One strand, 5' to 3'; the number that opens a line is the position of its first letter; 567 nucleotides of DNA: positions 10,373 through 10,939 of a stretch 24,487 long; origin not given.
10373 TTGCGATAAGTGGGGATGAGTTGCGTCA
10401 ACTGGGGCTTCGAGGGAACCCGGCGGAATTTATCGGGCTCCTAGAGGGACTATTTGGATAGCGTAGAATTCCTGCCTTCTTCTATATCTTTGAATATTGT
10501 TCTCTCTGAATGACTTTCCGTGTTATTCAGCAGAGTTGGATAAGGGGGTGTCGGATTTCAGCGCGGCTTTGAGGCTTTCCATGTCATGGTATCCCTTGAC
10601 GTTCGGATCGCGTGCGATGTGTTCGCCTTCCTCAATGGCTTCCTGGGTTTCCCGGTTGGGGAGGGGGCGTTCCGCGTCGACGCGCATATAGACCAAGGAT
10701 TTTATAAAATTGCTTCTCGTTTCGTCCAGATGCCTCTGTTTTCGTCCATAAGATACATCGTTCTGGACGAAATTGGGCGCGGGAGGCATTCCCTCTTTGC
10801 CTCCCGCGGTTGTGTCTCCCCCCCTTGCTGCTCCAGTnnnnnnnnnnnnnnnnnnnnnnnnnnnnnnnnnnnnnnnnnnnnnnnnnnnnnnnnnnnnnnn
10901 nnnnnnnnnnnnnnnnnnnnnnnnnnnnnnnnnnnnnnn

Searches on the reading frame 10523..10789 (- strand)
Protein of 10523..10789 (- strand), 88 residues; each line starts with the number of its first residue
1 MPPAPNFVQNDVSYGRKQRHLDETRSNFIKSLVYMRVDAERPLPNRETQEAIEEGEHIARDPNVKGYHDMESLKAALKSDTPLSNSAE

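Call 5: search_protein_families(library=padloc, proteins=[window:10523-10789:-], max_evalue=0.01)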
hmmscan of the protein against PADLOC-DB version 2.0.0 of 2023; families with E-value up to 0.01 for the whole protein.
window:10523-10789:- (88 aa): 0 families

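Call 6: search_protein_families(library=ncbifam, proteins=[window:10523-10789:-], max_evalue=0.001)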
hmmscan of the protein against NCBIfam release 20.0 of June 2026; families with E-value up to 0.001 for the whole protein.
window:10523-10789:- (88 aa): 0 families

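Call 58: search_protein_families(library=pfam, max_evalue=0.01, proteins=[window:10523-10789:-])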
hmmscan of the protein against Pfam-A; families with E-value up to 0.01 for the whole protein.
window:10523-10789:- (88 aa): 0 families
